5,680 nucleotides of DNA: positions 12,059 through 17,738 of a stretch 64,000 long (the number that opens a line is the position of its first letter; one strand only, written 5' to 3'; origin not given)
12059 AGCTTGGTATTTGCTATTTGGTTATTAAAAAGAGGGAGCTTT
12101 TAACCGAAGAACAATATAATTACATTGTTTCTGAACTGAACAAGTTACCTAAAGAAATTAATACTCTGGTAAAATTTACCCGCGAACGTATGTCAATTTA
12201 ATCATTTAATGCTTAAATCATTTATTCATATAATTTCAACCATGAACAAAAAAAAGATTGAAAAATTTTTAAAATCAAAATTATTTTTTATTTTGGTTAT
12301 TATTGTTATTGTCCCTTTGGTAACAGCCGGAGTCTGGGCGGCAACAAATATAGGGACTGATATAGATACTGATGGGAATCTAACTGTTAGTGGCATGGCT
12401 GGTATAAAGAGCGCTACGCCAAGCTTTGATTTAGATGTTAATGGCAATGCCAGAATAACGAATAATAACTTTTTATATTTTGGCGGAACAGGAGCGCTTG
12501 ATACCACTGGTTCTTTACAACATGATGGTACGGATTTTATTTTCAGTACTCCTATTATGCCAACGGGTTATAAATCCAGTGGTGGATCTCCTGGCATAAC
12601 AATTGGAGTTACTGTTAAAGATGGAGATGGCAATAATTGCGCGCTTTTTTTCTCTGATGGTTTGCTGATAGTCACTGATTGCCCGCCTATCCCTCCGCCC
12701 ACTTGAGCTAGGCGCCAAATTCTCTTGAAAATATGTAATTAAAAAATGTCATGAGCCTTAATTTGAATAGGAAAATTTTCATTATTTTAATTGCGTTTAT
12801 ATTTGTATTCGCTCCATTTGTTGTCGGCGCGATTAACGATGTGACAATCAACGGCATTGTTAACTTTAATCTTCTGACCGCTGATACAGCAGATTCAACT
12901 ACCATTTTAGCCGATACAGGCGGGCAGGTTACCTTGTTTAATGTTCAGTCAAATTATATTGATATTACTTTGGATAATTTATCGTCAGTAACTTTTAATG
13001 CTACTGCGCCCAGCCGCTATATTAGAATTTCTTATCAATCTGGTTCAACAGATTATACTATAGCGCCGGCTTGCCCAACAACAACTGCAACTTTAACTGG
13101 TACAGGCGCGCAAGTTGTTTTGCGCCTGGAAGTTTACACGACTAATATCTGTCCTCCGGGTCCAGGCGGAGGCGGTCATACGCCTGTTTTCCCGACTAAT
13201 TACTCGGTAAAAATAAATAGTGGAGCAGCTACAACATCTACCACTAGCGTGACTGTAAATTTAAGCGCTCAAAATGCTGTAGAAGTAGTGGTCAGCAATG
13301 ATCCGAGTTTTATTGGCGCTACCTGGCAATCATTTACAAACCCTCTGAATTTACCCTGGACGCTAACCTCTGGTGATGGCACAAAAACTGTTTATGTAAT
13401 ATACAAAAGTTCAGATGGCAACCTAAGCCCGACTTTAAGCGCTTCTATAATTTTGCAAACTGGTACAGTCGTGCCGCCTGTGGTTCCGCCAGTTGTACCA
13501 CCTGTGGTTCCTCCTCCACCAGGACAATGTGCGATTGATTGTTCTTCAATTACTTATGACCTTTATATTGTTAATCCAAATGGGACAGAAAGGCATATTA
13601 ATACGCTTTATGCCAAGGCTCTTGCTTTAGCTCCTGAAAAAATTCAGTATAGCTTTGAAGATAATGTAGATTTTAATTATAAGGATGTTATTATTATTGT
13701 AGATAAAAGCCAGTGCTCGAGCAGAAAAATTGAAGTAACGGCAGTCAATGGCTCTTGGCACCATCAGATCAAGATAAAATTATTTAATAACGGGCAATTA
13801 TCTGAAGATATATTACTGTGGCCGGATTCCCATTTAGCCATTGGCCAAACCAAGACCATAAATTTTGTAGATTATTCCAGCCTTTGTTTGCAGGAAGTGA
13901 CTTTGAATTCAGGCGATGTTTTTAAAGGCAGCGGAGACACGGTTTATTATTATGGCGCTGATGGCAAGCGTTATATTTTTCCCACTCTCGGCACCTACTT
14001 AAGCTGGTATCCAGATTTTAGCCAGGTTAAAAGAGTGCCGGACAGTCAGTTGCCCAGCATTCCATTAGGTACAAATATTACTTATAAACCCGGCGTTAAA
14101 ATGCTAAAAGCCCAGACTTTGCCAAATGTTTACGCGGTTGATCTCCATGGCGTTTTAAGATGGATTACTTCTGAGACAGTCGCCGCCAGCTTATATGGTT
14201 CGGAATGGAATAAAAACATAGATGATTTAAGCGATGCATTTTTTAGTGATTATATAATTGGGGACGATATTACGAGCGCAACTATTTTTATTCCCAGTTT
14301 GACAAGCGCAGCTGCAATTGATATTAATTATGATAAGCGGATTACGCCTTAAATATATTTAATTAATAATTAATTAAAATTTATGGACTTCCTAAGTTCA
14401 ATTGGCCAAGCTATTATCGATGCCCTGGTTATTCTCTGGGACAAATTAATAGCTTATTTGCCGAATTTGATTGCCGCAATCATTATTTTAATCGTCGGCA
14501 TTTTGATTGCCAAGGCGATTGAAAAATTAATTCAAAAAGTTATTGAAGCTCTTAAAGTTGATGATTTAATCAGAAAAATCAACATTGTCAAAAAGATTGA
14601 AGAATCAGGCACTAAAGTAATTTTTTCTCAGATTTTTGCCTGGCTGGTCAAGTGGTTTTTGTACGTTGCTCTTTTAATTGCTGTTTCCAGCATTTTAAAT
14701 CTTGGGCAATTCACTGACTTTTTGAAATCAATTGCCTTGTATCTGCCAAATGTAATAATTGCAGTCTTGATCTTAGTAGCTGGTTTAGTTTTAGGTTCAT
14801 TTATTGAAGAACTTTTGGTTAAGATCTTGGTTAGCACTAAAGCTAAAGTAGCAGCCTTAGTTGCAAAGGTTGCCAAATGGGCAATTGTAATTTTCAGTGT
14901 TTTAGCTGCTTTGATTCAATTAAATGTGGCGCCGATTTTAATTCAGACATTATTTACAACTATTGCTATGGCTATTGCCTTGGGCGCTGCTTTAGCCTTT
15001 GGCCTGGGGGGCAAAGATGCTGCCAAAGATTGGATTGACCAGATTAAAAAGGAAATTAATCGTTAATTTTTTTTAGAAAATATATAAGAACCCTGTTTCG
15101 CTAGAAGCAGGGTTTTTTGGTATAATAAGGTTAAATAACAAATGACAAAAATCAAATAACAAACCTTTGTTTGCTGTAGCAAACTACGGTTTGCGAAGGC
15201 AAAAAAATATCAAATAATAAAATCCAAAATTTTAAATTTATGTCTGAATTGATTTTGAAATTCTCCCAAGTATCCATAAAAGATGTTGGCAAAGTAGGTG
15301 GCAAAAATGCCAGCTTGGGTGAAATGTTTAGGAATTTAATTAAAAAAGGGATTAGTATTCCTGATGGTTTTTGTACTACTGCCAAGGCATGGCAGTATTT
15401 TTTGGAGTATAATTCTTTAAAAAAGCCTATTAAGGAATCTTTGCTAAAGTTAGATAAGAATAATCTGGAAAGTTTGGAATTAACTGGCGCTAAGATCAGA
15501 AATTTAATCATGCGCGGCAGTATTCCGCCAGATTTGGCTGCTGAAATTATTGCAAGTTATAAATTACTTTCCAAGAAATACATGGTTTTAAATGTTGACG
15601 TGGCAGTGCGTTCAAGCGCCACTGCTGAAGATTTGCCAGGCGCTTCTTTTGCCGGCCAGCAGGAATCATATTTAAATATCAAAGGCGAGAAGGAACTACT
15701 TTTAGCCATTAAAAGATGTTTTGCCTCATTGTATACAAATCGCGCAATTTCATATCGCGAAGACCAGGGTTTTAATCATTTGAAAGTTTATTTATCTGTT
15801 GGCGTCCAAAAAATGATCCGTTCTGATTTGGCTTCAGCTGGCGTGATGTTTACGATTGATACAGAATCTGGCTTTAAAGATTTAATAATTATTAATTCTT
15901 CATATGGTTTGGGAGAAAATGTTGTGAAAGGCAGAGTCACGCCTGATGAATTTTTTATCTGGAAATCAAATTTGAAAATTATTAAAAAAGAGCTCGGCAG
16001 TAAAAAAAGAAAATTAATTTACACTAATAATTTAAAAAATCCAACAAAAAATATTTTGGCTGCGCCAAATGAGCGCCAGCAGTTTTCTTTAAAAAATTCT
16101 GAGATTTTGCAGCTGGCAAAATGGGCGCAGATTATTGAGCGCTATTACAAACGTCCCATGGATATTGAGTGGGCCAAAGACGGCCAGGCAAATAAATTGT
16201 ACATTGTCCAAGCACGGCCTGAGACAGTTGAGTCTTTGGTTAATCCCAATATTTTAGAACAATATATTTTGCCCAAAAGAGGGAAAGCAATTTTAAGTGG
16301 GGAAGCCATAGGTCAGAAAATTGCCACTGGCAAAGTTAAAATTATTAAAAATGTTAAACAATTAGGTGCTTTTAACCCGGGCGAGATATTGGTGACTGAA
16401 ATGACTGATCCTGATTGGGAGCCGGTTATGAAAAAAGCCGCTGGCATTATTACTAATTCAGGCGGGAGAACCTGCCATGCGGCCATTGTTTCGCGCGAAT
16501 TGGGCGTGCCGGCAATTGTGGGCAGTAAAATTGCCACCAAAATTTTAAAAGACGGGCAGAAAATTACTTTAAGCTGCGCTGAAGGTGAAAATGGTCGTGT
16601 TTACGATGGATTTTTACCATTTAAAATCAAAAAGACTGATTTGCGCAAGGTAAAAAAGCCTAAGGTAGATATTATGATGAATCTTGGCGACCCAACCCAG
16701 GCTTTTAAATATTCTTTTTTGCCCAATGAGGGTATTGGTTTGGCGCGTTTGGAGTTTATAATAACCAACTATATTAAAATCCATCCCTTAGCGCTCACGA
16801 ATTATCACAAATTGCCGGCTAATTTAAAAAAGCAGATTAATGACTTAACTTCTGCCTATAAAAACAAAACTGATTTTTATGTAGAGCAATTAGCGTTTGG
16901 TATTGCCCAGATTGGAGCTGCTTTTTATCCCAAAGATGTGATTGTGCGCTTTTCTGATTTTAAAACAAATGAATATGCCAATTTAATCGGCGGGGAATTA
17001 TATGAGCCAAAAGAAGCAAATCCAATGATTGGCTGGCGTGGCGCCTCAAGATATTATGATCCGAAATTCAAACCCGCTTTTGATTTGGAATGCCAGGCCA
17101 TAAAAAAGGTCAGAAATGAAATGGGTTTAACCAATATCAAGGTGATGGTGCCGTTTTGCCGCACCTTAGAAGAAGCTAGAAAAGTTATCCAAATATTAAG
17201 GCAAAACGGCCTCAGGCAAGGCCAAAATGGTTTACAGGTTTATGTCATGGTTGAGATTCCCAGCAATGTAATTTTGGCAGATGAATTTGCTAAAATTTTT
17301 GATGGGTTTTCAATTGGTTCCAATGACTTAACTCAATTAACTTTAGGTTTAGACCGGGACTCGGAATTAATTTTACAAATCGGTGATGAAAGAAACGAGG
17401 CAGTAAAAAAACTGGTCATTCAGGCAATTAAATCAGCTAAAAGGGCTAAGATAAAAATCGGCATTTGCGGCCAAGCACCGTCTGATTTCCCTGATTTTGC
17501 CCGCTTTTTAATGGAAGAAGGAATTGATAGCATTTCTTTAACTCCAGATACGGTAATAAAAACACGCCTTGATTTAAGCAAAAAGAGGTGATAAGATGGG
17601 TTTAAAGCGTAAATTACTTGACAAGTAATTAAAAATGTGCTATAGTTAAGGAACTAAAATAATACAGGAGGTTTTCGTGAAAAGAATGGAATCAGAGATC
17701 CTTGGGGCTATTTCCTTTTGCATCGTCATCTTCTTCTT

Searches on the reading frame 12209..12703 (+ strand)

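Call 50: search_protein_families(library=pfam, proteins=[window:12209-12703:+], max_evalue=0.001)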
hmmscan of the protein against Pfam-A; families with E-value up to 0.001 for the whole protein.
window:12209-12703:+ (165 aa): 2 families
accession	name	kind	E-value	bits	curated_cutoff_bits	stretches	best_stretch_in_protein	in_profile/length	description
PF23906.1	DUF7248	-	0.00013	22.4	27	1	25-56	15-46/58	Family of unknown function (DUF7248)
PF06298.16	PsbY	-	0.00018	21.7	24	1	30-50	5-25/35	Photosystem II protein Y (PsbY)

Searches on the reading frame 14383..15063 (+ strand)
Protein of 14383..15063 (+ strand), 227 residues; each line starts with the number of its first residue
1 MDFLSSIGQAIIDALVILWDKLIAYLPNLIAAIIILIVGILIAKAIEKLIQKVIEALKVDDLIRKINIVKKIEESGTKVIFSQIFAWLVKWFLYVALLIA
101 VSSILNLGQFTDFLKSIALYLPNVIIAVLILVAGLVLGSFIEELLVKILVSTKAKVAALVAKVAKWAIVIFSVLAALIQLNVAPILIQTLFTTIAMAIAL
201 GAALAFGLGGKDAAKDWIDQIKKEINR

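Call 42: search_protein_families(library=ncbifam, proteins=[window:14383-15063:+], max_evalue=1)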
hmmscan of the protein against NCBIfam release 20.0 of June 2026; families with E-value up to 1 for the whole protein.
window:14383-15063:+ (227 aa): 3 families
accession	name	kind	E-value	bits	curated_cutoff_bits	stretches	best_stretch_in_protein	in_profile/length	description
NF033912.1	msc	subfamily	3e-20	72.7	100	1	10-214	167-365/365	mechanosensitive ion channel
NF007662.0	PRK10334.1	subfamily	0.00014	21.2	321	2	15-63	17-65/286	small-conductance mechanosensitive channel MscS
NF047602.1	MscsSHelicob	equivalog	0.0049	16.4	400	1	114-201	3-90/260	small-conductance mechanosensitive channel MscS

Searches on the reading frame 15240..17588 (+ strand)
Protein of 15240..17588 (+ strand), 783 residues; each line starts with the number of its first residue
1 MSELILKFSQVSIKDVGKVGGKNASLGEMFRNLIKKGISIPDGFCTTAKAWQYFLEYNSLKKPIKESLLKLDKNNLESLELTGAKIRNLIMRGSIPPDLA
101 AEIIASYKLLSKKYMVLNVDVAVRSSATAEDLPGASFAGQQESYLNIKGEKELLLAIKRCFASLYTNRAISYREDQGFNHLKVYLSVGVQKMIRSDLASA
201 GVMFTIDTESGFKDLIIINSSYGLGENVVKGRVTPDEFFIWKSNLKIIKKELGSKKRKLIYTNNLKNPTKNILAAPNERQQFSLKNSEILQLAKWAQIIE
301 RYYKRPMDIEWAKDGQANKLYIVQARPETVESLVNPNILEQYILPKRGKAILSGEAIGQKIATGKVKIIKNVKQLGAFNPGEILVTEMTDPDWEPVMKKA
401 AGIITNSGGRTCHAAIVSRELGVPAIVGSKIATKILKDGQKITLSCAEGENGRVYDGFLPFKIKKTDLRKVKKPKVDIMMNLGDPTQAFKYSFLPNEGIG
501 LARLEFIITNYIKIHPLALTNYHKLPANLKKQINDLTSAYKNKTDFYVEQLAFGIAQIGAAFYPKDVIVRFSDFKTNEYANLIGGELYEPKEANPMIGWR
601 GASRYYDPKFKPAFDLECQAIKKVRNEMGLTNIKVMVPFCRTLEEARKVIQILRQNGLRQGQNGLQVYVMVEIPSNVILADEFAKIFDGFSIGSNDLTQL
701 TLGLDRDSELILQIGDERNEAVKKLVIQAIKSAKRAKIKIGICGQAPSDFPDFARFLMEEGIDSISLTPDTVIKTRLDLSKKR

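Call 9: search_protein_families(library=pfam, proteins=[window:15240-17588:+], max_evalue=0.01)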
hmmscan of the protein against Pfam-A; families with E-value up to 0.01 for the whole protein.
window:15240-17588:+ (783 aa): 3 families
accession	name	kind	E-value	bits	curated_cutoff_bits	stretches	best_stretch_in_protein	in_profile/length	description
PF01326.24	PPDK_N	-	2.2e-117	392.5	27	1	18-332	3-313/328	Pyruvate phosphate dikinase, AMP/ATP-binding domain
PF02896.24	PEP-utilizers_C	-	3.2e-62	210.8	22.8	1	469-781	13-290/293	PEP-utilising enzyme, PEP-binding domain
PF00391.29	PEP-utilizers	-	1.5e-26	92.2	23.1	1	378-449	1-72/72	PEP-utilising enzyme, mobile domain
